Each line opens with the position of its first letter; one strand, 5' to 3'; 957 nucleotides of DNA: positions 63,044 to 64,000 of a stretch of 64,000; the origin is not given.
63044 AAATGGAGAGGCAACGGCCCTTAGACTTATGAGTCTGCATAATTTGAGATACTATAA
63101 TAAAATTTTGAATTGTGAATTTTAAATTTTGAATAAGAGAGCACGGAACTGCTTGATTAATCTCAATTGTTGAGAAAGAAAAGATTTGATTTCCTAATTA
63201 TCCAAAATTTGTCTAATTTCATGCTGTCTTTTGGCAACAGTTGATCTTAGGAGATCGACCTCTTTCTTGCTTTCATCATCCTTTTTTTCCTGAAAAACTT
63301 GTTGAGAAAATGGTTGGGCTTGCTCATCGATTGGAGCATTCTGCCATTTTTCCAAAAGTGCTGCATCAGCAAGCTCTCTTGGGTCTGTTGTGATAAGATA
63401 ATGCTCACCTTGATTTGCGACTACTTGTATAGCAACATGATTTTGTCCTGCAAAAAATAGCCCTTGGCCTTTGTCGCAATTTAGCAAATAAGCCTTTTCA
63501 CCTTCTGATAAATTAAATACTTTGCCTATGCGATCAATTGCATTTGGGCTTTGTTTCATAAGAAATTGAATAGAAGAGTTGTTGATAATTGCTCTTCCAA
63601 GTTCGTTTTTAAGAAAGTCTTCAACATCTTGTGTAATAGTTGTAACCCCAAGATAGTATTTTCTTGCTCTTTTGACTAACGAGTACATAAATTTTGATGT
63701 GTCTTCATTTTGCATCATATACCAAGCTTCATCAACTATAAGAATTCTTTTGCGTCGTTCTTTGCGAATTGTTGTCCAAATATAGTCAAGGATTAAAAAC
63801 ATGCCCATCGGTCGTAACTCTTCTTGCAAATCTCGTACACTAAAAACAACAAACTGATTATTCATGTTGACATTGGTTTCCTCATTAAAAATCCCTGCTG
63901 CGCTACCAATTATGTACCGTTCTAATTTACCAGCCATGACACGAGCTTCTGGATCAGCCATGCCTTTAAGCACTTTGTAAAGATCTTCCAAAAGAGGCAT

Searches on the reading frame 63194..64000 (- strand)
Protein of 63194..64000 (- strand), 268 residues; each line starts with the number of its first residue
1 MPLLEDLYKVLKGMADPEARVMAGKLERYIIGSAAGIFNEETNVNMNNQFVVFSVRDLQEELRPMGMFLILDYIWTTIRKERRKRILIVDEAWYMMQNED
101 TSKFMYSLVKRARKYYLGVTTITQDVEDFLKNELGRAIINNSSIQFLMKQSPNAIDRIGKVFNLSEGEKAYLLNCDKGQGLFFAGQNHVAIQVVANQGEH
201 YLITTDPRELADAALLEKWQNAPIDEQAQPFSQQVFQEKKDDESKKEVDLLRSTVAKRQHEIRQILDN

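Call 7: search_protein_families(library=pfam, max_evalue=0.1, proteins=[window:63194-64000:-])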
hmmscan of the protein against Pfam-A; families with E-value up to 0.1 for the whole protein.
window:63194-64000:- (268 aa): 3 families
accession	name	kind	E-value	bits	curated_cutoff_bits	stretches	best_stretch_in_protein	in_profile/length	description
PF19044.6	P-loop_TraG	-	5.6e-19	68.5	25.8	1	37-179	200-349/413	TraG P-loop domain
PF12846.13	AAA_10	-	5.1e-08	32.8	27.5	1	63-182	218-339/362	AAA-like domain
PF03354.21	TerL_ATPase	-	0.06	13.5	23.7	0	83-134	122-173/178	Terminase large subunit, ATPase domain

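Call 9: search_protein_families(library=ncbifam, max_evalue=0.1, proteins=[window:63194-64000:-])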
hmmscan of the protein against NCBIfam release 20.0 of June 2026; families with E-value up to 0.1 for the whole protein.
window:63194-64000:- (268 aa): 13 families
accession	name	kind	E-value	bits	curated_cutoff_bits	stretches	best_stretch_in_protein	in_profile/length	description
NF045971.1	conju_CD1110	equivalog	1.2e-52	179.2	325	1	1-192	542-735/752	VirB4-like conjugal transfer ATPase, CD1110 family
NF045975.1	VirB4_plasma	equivalog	2e-31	108.5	590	1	32-202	697-892/894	Mbov_0397 family ICE element conjugal transfer ATPase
TIGR02746.1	TraC-F-type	equivalog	2.6e-29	101.7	567.05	1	6-183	554-743/800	type IV secretion system protein TraC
TIGR03783.1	Bac_Flav_CT_G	subfamily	9.1e-15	53.6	261.55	1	37-176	615-761/829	TraG family conjugative transposon ATPase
TIGR00929.1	VirB4_CagE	subfamily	6.7e-13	47.8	643.1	1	4-179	553-731/792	VirB4 family type IV secretion/conjugal transfer ATPase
NF010278.0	PRK13721.1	subfamily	6e-09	34.3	1177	1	24-155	624-766/874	type IV secretion system protein TraC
NF010473.0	PRK13898.1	equivalog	8.6e-08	30.7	1050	1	24-190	581-749/801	type IV secretion system ATPase VirB4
NF041017.1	DNA_import_CedB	equivalog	8.8e-07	27.9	700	1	59-130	445-520/590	DNA import protein CedB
NF010447.0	PRK13873.1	equivalog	1.8e-06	26.2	1020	1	26-151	579-705/815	conjugal transfer protein TrbE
NF052333.1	ATPase_TcpF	exception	6.6e-05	21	1100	1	71-186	672-784/813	conjugal transfer ATPase TcpF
NF001624.0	PRK00411.1-2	subfamily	0.00014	20.8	354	1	70-131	122-186/374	ORC1-type DNA replication protein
TIGR03744.1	traC_PFL_4706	equivalog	0.0012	16.7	520.6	1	80-185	729-832/892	conjugative transfer ATPase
NF053655.1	CedD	equivalog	0.0031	16.2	600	1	37-125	364-459/527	DNA-translocating ATPase CedD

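Call 36: find_related_loci(query=window:63194-64000:-, collection=metagenome_contigs, flank=10000)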
Query window:63194-64000:- (268 aa) in metagenome_contigs; peptide patterns used: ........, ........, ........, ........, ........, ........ (x = any residue, [..] = any of these).
600 stretches matched a pattern (row limit reached: there are more); 566 encode a relative of the query (tblastn E <= 1e-3); the best 80 are kept; 80 distinct loci.
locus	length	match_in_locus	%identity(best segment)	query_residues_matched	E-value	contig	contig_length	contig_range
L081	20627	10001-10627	74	2-210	4e-111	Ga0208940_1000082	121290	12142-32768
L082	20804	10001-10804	62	2-266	1e-109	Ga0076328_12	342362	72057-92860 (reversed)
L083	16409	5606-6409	60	2-268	4e-109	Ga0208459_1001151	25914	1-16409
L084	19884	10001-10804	60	2-268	4e-109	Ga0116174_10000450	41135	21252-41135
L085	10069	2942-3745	60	2-267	1e-108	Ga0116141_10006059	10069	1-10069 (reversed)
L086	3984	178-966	59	2-265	4e-108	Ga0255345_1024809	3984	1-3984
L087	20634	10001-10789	59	2-265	6e-107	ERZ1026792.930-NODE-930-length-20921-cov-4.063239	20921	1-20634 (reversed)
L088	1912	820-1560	63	2-247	8e-111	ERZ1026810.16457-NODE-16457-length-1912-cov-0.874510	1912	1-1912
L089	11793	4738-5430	60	2-230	4e-93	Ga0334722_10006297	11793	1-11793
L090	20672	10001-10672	61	2-224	6e-92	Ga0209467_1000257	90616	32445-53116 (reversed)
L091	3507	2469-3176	58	2-230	2e-92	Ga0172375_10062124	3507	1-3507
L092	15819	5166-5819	60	2-224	4e-91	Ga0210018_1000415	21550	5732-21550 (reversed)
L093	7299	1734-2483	54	2-253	3e-91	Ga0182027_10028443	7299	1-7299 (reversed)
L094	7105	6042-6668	63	2-210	3e-90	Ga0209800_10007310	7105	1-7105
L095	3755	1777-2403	61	2-210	4e-91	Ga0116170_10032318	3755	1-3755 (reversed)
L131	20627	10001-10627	59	2-210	3e-87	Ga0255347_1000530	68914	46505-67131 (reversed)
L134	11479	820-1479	55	2-221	3e-87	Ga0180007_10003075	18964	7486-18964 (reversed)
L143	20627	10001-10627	59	2-210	2e-86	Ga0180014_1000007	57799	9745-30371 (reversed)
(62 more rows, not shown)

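Call 40: search_protein_families(library=pfam, max_evalue=0.01, proteins=[L081:1060-2457:+, L081:2674-4515:+, L081:4575-5669:+, L081:5763-6617:-, L081:6800-7957:+, L081:7957-8598:+, L081:8627-11062:+, L081:11380-13239:-, L081:13258-14058:-, L081:14324-15892:-])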
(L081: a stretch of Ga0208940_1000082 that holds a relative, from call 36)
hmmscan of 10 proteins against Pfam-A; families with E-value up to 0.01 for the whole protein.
L081:1060-2457:+ (465 aa): 2 families
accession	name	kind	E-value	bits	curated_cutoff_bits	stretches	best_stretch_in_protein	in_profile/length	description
PF06925.17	MGDG_synth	-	0.0017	18.9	25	1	71-135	66-132/169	Monogalactosyldiacylglycerol (MGDG) synthase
PF13315.11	DUF4085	-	0.0036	17.4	24.1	0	60-100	102-142/205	Protein of unknown function (DUF4085)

L081:2674-4515:+ (613 aa): 8 families
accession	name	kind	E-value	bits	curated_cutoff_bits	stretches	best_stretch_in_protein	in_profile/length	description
PF00009.33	GTP_EFTU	-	1.7e-54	184.7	26.5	1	11-185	2-187/188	Elongation factor Tu GTP binding domain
PF06421.17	LepA_C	-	1.4e-40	138.2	29.7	1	506-612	1-107/107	GTP-binding protein LepA C-terminus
PF00679.30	EFG_C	-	6.9e-15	55.3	27.9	1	408-502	2-86/89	Elongation factor G C-terminus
PF01926.29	MMR_HSR1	-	4.7e-07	30.4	21.9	1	23-136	10-113/113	50S ribosome-binding GTPase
PF14492.12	EFG_III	-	0.0021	18.5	27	1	300-374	2-73/75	Elongation Factor G, domain III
PF16658.11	RF3_C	-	0.0026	18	40.1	1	302-383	9-87/132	Class II release factor RF3, C-terminal domain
PF03144.31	GTP_EFTU_D2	-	0.0033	18.2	30.3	0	209-285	1-72/73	Elongation factor Tu domain 2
PF04548.22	AIG1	-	0.0063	16.3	27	0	57-94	31-68/212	AIG1 family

L081:4575-5669:+ (364 aa): 8 families
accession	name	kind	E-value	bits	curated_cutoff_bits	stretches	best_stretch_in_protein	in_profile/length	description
PF13476.12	AAA_23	-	7.6e-15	56.5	27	1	5-173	1-176/201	AAA domain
PF02463.25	SMC_N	-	6.1e-14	52.4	40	1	2-347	1-198/220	RecF/RecN/SMC N terminal domain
PF13175.12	AAA_15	-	2e-09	38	32.1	1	1-171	1-155/374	AAA ATPase domain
PF13555.12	AAA_29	-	1.9e-06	27.9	27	1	4-46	2-45/61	P-loop containing region of AAA domain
PF13514.12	AAA_27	-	2.7e-06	27.6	22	1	1-100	1-92/206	AAA domain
PF04310.18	MukB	-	1.7e-05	25.1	23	1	3-46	6-50/226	MukB N-terminal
PF13304.12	AAA_21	-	0.00052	20.6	27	1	25-127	1-108/304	AAA domain, putative AbiEii toxin, Type IV TA system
PF09818.15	ABC_ATPase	-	0.0095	15.4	23.2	0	23-43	79-99/283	P-loop domain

L081:5763-6617:- (284 aa): 2 families
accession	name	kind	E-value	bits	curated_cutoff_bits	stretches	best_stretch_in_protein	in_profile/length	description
PF18765.7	Polbeta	-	0.0014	19.2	26.9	1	81-136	2-58/93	Polymerase beta, Nucleotidyltransferase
PF01909.29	NTP_transf_2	-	0.004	17.9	21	0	91-201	14-78/93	Nucleotidyltransferase domain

L081:6800-7957:+ (385 aa): 1 family
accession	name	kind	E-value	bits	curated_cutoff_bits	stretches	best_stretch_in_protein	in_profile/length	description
PF12666.12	PrgI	-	2.7e-07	31.5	27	1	7-94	1-87/91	PrgI family protein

L081:7957-8598:+ (213 aa): 0 families

L081:8627-11062:+ (811 aa): 4 families
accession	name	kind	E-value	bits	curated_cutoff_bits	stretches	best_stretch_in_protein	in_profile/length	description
PF19044.6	P-loop_TraG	-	7e-30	104.4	25.8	2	498-636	204-349/413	TraG P-loop domain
PF12846.13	AAA_10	-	3.9e-10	39.8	27.5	2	328-370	20-62/362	AAA-like domain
PF01935.23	DUF87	-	2.1e-06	28.5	23.2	1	334-439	28-122/220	Helicase HerA, central domain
PF11130.14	TraC_F_IV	-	0.003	17.1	28.1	0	175-276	277-374/375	TraC protein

L081:11380-13239:- (619 aa): 2 families
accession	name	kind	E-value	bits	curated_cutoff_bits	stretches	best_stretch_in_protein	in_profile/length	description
PF01432.26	Peptidase_M3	-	4.8e-37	128.8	27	1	229-604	3-455/457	Peptidase family M3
PF08439.15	Peptidase_M3_N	-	8.5e-11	42.4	25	1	142-196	3-58/70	Oligopeptidase F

L081:13258-14058:- (266 aa): 1 family
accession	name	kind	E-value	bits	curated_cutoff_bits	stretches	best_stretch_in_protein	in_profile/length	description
PF03167.25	UDG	-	2.8e-36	125.1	24.3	1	32-169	1-128/141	Uracil DNA glycosylase superfamily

L081:14324-15892:- (522 aa): 9 families
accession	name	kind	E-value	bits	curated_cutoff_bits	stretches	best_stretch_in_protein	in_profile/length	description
PF00004.35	AAA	-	4.8e-22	79.2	21.2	1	285-427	1-129/131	ATPase family associated with various cellular activities (AAA)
PF07724.20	AAA_2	-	2.4e-09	37.9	27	1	285-408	6-124/166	AAA domain (Cdc48 subfamily)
PF22667.2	Lon_lid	-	4.8e-09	36.2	27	1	449-499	2-52/57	Lon protease AAA+ ATPase lid domain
PF07728.20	AAA_5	-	2.7e-06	27.9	22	1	285-421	2-139/139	AAA domain (dynein-related subfamily)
PF05673.19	DUF815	-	0.00093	18.9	23.8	1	261-313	34-84/249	Protein of unknown function (DUF815)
PF07726.17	AAA_3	-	0.0013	19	27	1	286-408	3-110/131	ATPase family associated with various cellular activities (AAA)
PF13401.12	AAA_22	-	0.0023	18.7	27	0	282-380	5-109/130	AAA domain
PF13173.12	AAA_14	-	0.0027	18.1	27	1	283-370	3-83/129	AAA domain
PF05496.18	RuvB_N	-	0.0051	17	27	0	282-315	33-66/159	Holliday junction DNA helicase RuvB P-loop domain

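Call 63: search_protein_families(library=pfam, max_evalue=0.01, proteins=[L131:2791-6210:+, L131:6212-6622:+, L131:6619-7599:+, L131:7664-8818:+, L131:8819-10993:+, L131:11079-12608:+, L143:6918-7850:+, L143:7892-8593:+, L143:15657-18635:+, L143:18645-19652:+])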
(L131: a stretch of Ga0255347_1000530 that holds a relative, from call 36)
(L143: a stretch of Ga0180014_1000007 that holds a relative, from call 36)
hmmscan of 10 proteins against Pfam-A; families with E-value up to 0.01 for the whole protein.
L131:2791-6210:+ (1139 aa): 0 families

L131:6212-6622:+ (136 aa): 0 families

L131:6619-7599:+ (326 aa): 2 families
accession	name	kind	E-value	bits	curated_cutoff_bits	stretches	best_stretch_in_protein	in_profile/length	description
PF13620.12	CarboxypepD_reg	-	1.5e-07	32.1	32.3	1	244-304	1-59/82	Carboxypeptidase regulatory-like domain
PF12666.12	PrgI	-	1.9e-06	28.7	27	1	5-88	1-87/91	PrgI family protein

L131:7664-8818:+ (384 aa): 0 families

L131:8819-10993:+ (724 aa): 4 families
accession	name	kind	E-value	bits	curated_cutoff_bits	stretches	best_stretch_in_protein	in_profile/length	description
PF19044.6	P-loop_TraG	-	1.2e-25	90.4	25.8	1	264-568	27-345/413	TraG P-loop domain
PF12846.13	AAA_10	-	3.9e-12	46.3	27.5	2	459-530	222-294/362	AAA-like domain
PF01935.23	DUF87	-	2.3e-08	34.9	23.2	1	268-375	25-121/220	Helicase HerA, central domain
PF03135.19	CagE_TrbE_VirB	-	0.0023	18.4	21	0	149-211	131-196/204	CagE, TrbE, VirB family, component of type IV transporter system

L131:11079-12608:+ (509 aa): 12 families
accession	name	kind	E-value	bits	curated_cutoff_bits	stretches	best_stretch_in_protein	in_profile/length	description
PF00308.24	Bac_DnaA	-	1.5e-63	214.2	23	1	169-330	1-162/162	Bacterial DnaA ATPAse domain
PF08299.17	Bac_DnaA_C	-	8.3e-26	90.3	31.5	1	416-483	2-69/69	Bacterial dnaA protein helix-turn-helix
PF00004.35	AAA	-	8.1e-08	33.2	21.2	1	206-324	2-124/131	ATPase family associated with various cellular activities (AAA)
PF01695.23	IstB_IS21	-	1e-06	28.9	24.1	1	204-309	94-196/238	IstB-like ATP binding protein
PF13173.12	AAA_14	-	6.3e-05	23.4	27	1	203-304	3-96/129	AAA domain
PF13191.12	AAA_16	-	0.00019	22.4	32.6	1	200-298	23-127/167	AAA ATPase domain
PF03969.22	AFG1_ATPase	-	0.00062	19.3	27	1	200-252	59-110/361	AFG1-like ATPase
PF01637.24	ATPase_2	-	0.00063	20.1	33.2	1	201-304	19-115/225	ATPase domain predominantly from Archaea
PF24883.2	NPHP3_N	-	0.00089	19.9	24.8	1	203-275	23-99/164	Nephrocystin 3, N-terminal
PF11638.13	DnaA_N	-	0.0013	18.9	24.6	1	17-73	2-54/65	DnaA N-terminal domain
PF00910.28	RNA_helicase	-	0.0021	18.9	21.5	1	206-300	2-80/105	RNA helicase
PF13401.12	AAA_22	-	0.0056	17.4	27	0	204-280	7-97/130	AAA domain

L143:6918-7850:+ (310 aa): 3 families
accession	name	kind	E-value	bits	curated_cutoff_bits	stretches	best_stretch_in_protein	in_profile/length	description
PF13620.12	CarboxypepD_reg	-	1.7e-07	31.9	32.3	1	230-297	2-69/82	Carboxypeptidase regulatory-like domain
PF12666.12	PrgI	-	6.1e-07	30.3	27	1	5-87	1-86/91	PrgI family protein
PF20608.4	Phage_tube_C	-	6.6e-05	23.6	24.1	1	222-289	3-70/82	Phage tail tube protein C-terminal domain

L143:7892-8593:+ (233 aa): 0 families

L143:15657-18635:+ (992 aa): 1 family
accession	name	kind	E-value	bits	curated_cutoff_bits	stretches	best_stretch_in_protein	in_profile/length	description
PF01551.29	Peptidase_M23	-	3.4e-14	53.3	28.7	1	871-959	4-89/96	Peptidase family M23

L143:18645-19652:+ (335 aa): 0 families

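Call 98: search_protein_families(library=pfam, max_evalue=0.01, proteins=[L134:1494-3815:+, L134:64-1497:+, L134:4824-5930:-])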
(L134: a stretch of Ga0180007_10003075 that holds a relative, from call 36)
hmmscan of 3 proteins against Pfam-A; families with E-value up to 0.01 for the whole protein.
L134:1494-3815:+ (773 aa): 1 family
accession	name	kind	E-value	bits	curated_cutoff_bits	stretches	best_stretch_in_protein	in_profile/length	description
PF01551.29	Peptidase_M23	-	3.8e-10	40.3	28.7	1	653-746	5-96/96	Peptidase family M23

L134:64-1497:+ (477 aa): 3 families
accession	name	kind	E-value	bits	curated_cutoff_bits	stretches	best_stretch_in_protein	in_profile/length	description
PF19044.6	P-loop_TraG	-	5.5e-29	101.5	25.8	1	121-429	26-348/413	TraG P-loop domain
PF12846.13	AAA_10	-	3.4e-13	49.8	27.5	1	123-390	20-296/362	AAA-like domain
PF01935.23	DUF87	-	6.6e-09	36.6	23.2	1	127-250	26-134/220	Helicase HerA, central domain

L134:4824-5930:- (368 aa): 3 families
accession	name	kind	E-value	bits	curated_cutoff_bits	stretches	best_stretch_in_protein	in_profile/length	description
PF02767.21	DNA_pol3_beta_2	-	5.5e-26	91.6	27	2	129-243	2-116/116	DNA polymerase III beta subunit, central domain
PF02768.20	DNA_pol3_beta_3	-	1.3e-25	90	27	1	246-364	2-120/121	DNA polymerase III beta subunit, C-terminal domain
PF00712.24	DNA_pol3_beta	-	1.9e-25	89.8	24.4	2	1-118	1-120/120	DNA polymerase III beta subunit, N-terminal domain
